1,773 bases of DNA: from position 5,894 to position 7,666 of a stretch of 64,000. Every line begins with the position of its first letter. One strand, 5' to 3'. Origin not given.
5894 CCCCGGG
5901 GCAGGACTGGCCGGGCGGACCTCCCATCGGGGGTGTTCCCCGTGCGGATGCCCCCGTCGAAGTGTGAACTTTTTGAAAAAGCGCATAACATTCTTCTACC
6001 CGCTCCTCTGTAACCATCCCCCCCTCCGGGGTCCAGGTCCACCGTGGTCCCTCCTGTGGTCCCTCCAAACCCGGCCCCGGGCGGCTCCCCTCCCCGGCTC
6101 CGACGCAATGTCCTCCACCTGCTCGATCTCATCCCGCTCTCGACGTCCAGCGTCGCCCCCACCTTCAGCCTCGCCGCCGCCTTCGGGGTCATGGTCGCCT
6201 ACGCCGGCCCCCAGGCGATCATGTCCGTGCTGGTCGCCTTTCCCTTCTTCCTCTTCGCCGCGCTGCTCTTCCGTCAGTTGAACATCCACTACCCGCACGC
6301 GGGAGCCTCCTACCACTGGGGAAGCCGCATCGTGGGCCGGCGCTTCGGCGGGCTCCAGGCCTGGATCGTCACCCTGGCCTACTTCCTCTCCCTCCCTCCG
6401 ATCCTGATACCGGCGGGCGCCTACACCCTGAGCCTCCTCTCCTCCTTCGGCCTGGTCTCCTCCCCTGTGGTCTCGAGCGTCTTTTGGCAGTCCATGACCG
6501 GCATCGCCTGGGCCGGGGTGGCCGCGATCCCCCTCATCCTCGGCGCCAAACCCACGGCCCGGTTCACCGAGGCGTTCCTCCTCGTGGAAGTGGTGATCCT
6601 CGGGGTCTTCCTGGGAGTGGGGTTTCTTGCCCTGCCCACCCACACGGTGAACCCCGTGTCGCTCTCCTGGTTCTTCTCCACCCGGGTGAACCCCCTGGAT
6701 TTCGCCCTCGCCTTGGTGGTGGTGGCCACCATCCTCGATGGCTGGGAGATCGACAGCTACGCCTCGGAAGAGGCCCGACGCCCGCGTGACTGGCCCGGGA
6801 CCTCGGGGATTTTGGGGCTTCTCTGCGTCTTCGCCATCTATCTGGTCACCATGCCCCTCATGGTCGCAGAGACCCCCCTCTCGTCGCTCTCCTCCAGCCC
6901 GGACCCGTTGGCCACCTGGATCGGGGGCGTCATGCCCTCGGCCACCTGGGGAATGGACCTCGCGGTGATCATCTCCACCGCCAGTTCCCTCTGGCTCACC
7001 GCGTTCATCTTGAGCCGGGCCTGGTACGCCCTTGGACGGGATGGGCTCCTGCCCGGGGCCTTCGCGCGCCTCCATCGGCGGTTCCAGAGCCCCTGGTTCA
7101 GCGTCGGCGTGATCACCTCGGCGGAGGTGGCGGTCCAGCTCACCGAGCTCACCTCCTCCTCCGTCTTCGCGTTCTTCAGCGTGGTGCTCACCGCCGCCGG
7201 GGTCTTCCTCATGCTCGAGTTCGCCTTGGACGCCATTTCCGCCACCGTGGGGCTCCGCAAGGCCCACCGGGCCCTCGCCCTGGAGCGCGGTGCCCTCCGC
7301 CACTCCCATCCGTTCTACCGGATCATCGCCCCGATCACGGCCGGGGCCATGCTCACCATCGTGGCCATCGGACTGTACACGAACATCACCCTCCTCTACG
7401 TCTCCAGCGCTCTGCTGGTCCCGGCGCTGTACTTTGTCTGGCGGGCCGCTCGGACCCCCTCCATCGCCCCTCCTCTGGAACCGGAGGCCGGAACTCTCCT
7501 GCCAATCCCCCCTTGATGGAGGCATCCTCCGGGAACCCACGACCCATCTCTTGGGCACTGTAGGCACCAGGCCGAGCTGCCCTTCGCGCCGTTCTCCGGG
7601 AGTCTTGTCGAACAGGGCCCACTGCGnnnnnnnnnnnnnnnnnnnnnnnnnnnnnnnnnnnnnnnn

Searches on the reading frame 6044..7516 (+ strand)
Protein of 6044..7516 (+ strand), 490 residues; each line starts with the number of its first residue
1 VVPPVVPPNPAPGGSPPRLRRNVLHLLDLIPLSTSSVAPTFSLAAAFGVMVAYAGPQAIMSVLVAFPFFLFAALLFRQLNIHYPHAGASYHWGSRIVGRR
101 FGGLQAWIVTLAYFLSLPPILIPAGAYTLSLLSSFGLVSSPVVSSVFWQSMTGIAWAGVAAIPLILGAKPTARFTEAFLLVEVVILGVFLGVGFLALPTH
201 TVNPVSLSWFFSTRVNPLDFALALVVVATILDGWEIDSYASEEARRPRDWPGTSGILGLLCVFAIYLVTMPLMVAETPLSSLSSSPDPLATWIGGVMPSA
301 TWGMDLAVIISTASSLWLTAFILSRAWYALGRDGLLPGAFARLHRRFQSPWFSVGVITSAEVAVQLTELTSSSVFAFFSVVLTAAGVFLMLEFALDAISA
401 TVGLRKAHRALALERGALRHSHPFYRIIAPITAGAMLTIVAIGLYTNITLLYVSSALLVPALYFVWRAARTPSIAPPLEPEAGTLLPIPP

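Call 44: search_protein_families(library=pfam, proteins=[window:6044-7516:+], max_evalue=0.01)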
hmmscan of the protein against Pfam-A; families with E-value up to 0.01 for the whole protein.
window:6044-7516:+ (490 aa): 2 families
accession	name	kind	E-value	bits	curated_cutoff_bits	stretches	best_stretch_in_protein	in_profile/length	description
PF13520.12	AA_permease_2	-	1.6e-18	67.3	27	1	25-437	2-397/427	Amino acid permease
PF00324.27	AA_permease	-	1e-15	57.8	24.6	1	43-449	15-426/470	Amino acid permease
